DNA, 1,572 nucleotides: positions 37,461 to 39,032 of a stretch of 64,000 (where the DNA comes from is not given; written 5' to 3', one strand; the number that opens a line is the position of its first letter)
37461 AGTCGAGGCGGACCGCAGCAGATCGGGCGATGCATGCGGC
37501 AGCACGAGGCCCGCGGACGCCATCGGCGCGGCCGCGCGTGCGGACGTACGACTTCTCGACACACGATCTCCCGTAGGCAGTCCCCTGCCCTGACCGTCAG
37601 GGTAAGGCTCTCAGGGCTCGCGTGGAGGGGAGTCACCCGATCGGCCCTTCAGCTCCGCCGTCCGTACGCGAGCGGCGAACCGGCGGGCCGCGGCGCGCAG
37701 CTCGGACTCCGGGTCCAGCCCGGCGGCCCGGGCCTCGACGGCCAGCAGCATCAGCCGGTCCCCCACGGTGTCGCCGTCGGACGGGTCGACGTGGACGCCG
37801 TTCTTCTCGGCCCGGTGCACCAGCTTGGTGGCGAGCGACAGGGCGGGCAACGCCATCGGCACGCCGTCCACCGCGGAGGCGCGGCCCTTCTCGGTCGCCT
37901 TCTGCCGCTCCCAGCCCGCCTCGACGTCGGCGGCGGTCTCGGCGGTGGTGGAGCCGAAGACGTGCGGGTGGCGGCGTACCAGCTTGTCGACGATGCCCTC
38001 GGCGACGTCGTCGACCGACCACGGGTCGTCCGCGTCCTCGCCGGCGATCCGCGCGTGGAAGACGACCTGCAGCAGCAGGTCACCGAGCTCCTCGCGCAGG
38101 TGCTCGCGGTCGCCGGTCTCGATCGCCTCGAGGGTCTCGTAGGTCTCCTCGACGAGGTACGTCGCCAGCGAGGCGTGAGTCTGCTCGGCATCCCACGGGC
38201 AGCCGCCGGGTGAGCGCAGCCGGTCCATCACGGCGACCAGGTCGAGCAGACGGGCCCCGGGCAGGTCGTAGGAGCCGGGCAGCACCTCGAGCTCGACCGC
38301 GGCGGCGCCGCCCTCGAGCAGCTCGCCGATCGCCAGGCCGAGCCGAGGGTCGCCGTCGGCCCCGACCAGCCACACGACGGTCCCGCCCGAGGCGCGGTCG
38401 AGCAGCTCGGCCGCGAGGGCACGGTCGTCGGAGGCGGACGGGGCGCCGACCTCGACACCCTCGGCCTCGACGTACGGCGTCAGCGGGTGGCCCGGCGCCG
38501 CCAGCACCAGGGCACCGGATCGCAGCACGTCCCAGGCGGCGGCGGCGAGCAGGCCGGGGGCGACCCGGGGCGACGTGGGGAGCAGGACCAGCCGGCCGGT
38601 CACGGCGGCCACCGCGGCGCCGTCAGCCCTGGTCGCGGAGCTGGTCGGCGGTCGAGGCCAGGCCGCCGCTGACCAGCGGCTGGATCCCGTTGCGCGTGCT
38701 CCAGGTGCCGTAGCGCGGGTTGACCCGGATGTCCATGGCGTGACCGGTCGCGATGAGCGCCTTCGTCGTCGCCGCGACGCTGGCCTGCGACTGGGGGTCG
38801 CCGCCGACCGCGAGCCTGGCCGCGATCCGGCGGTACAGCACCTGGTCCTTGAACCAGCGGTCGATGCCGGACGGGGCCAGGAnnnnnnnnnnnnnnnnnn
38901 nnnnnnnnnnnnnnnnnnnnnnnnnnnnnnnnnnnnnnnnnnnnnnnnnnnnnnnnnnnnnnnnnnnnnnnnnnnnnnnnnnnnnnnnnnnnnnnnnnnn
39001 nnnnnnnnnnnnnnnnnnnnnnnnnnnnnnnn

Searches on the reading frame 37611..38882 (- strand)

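Call 42: search_protein_families(library=pfam, proteins=[window:37611-38882:-], max_evalue=0.0001)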
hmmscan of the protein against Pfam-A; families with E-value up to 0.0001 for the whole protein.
window:37611-38882:- (423 aa): 1 family
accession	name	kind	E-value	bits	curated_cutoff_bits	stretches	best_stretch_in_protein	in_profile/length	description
PF03819.22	MazG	-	5.9e-27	94.2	22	1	234-309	1-74/74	MazG nucleotide pyrophosphohydrolase domain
